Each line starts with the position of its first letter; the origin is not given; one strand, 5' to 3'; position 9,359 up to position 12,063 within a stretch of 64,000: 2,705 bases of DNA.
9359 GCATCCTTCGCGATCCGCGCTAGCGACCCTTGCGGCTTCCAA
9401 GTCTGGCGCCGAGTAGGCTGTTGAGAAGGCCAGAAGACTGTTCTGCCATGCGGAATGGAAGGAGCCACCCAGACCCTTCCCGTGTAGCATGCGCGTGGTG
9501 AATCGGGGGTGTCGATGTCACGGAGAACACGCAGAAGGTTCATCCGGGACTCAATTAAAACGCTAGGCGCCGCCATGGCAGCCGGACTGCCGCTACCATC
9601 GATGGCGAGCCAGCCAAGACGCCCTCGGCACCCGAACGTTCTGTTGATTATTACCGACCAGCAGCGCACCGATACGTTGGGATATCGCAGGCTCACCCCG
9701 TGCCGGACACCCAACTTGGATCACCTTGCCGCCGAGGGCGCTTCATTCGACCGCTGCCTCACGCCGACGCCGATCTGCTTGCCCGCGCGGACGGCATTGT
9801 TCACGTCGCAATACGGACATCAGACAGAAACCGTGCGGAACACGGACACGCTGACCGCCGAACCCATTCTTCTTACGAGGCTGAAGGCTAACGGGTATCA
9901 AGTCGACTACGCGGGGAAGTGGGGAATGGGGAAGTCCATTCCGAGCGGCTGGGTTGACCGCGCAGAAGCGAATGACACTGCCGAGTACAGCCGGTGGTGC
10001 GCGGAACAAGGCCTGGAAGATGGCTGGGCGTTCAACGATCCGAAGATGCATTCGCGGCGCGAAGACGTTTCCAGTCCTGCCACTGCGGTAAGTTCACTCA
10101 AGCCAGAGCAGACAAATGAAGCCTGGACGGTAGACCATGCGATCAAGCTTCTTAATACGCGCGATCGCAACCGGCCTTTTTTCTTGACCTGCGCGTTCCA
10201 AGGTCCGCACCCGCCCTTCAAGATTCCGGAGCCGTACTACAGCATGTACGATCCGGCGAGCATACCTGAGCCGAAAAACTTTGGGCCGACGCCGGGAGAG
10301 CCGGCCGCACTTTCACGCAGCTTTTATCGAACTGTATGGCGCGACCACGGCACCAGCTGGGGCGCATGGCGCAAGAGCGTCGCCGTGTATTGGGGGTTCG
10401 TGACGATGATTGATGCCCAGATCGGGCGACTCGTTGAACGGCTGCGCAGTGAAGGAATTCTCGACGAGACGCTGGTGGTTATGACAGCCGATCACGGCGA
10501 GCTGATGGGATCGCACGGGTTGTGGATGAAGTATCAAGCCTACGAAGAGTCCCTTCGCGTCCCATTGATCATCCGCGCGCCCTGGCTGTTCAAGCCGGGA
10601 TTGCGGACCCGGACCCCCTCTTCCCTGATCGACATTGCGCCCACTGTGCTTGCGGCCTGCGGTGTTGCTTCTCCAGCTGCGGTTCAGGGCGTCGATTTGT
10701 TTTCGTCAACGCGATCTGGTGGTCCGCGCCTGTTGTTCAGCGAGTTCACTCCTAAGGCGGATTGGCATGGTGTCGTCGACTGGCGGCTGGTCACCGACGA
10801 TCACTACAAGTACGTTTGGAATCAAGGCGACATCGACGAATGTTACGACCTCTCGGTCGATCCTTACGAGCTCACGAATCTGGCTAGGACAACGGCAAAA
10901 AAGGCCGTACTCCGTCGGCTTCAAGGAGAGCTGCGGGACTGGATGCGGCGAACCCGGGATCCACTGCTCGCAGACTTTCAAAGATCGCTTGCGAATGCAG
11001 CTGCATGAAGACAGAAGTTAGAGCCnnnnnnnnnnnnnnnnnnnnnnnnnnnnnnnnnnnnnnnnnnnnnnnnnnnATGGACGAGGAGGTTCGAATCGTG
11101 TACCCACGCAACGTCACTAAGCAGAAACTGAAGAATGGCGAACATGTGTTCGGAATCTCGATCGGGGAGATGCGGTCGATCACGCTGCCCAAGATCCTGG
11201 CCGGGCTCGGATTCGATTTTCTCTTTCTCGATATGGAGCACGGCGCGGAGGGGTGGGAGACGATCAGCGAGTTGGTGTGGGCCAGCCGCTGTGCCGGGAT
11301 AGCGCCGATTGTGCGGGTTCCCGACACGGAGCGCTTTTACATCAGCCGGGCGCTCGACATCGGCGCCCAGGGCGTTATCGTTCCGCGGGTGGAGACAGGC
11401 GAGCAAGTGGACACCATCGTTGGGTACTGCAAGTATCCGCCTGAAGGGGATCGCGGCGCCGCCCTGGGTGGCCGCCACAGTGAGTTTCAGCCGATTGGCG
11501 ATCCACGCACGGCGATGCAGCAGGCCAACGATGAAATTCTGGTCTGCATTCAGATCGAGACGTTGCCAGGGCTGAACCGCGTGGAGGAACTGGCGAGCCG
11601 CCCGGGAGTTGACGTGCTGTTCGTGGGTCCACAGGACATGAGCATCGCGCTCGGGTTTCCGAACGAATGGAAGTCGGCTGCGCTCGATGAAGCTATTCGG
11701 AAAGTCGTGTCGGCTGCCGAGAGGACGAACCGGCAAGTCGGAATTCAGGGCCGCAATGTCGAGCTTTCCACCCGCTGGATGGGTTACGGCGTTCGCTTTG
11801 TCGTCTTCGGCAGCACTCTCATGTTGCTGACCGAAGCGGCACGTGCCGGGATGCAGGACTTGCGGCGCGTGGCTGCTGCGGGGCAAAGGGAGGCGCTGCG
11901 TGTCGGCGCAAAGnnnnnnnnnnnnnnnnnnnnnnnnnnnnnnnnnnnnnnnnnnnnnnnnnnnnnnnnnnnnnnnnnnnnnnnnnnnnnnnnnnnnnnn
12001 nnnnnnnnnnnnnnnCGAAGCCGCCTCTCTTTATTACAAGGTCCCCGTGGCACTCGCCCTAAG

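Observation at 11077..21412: Tightly coupled six-gene array joining cytoplasmic enzymes to two giant propeller proteins (aldolase, QW-toroid, GGT, 14x FG-GAP, Tat-NHL-Ig, TauE)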

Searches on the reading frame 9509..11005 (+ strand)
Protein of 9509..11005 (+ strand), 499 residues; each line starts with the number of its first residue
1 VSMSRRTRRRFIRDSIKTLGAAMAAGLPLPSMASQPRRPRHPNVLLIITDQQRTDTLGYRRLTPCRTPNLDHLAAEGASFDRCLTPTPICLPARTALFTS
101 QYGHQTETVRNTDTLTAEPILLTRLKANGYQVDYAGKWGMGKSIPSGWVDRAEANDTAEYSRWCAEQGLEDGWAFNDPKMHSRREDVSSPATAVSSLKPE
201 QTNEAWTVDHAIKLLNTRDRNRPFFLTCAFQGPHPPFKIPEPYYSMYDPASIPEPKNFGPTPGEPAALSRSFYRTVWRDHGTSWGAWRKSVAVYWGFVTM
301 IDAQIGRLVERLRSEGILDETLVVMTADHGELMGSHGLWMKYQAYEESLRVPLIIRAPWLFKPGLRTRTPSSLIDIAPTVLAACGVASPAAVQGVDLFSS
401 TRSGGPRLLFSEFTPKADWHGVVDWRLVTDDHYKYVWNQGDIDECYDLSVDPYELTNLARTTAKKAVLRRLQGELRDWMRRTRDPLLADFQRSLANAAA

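Call 10: search_protein_families(library=pfam, proteins=[window:9509-11005:+], max_evalue=0.01)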
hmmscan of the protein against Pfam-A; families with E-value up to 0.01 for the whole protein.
window:9509-11005:+ (499 aa): 5 families
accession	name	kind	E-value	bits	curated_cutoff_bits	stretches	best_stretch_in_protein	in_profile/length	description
PF00884.28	Sulfatase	-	3.5e-47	161.6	25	1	42-386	1-301/301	Sulfatase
PF16347.10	SGSH_C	-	1.1e-17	65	29.3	1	334-477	1-150/154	N-sulphoglucosamine sulphohydrolase, C-terminal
PF01663.27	Phosphodiest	-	4e-08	33.7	23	1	298-330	188-220/342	Type I phosphodiesterase / nucleotide pyrophosphatase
PF02995.22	DUF229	-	0.0036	16.5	25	1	296-355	308-366/496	Protein of unknown function (DUF229)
PF01676.23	Metalloenzyme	-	0.0082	16.1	24.3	0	291-385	166-249/252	Metalloenzyme superfamily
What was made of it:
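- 9509..11008 (+): Tat-exported Cys-type S1 carbohydrate sulfatase, with the CLPAR motif. Pfam Sulfatase plus SGSH_C (call 10).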

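Call 83: search_solved_structures(query=window:9509-11005:+, max_evalue=1e-15)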
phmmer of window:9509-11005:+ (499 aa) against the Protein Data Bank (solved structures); distinct sequences matched with E-value up to 1e-15: 46.
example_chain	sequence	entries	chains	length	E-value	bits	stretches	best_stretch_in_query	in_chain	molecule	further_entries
6pt4_B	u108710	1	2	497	2.8e-64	220.6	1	38-492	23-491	exo-2S-iota carrageenan S1 sulfatase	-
6ptk_A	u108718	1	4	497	5.1e-63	216.5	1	38-492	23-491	exo-2S-iota carrageenan S1 sulfatase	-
6pt6_B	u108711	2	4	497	7.1e-63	216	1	38-492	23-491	exo-2S-iota carrageenan S1 sulfatase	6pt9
2qzu_A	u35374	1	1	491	9.9e-45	156.1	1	32-487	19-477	Putative sulfatase yidJ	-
9ihk_D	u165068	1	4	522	9.7e-43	149.6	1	38-488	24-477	Sulfatase_S1_30A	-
7oz8_AAA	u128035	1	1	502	1e-41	146.2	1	196-478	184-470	Choline-sulfatase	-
9s8y_A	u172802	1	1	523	2.1e-39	138.6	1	286-477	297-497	Sulfatase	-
7ebp_A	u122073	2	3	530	3e-39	138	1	286-477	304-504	Sulfatase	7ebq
5g2v_A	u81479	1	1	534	2.5e-38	135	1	287-472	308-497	N-ACETYLGLUCOSAMINE-6-SULFATASE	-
6fny_A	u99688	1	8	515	1.8e-36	128.9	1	39-461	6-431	Choline-sulfatase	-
2w8s_A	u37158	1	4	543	7e-36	127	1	160-491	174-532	PHOSPHONATE MONOESTER HYDROLASE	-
2vqr_A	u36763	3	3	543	8.5e-36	126.7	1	160-490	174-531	PUTATIVE SULFATASE | Multifunctional alkaline phosphatase superfamily protein pRL90232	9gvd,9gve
6hr5_A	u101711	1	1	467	1.8e-35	125.6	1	207-482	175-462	Alpha-L-rhamnosidase/sulfatase (GH78)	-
4upk_A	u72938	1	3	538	2.7e-35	125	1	172-397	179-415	PHOSPHONATE MONOESTER HYDROLASE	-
4uph_A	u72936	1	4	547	5e-35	124.1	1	198-466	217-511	SULFATASE (SULFURIC ESTER HYDROLASE) PROTEIN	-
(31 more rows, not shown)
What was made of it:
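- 9509..11008 (+): The closest PDB entry is the exo-2S-iota-carrageenan sulfatase 6pt4, E 2.8e-64 (call 83).
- Its closest structure is an exo-acting carrageenan sulfatase (call 83).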

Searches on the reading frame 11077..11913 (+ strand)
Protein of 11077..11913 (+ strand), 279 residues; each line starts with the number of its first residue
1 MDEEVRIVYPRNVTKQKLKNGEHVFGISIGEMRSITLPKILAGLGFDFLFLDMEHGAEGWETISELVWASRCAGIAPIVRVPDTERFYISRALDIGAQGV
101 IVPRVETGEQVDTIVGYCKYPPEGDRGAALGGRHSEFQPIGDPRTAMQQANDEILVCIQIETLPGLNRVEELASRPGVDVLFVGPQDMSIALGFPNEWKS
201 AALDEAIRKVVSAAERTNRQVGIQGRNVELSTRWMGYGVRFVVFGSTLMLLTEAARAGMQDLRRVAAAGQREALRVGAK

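Call 10: search_protein_families(library=pfam, proteins=[window:11077-11913:+], max_evalue=0.01)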
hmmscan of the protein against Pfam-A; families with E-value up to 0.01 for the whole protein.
window:11077-11913:+ (279 aa): 1 family
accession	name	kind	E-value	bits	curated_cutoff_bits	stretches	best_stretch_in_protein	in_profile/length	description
PF03328.21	HpcH_HpaI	-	1.5e-29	103.3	25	1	39-250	15-217/221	HpcH/HpaI aldolase/citrate lyase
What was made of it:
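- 11077..11916 (+): HpcH/HpaI class II pyruvate aldolase. Its specificity is unassigned. Pfam E 1.5e-29 (call 10).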

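Call 11: search_protein_families(library=ncbifam, proteins=[window:11077-11913:+], max_evalue=0.001)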
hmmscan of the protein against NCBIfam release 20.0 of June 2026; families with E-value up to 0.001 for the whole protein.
window:11077-11913:+ (279 aa): 4 families
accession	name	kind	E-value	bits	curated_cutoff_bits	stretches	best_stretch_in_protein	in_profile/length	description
TIGR02311.1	HpaI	equivalog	2.2e-43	148.5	368.8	1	12-261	1-247/249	4-hydroxy-2-oxoheptanedioate aldolase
TIGR03239.1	GarL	equivalog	6.4e-42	143.8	406.75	1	14-258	3-243/249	2-dehydro-3-deoxyglucarate aldolase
NF007849.0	PRK10558.1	equivalog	4.5e-41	140.9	393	1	12-258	8-250/256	2-dehydro-3-deoxyglucarate aldolase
NF007521.0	PRK10128.1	equivalog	1.3e-31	110.1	441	1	12-257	7-249/267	2-keto-3-deoxy-L-rhamnonate aldolase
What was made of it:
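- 11077..11916 (+): It falls below the equivalog cutoffs for HpaI, GarL and the rhamnonate aldolase (call 11).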
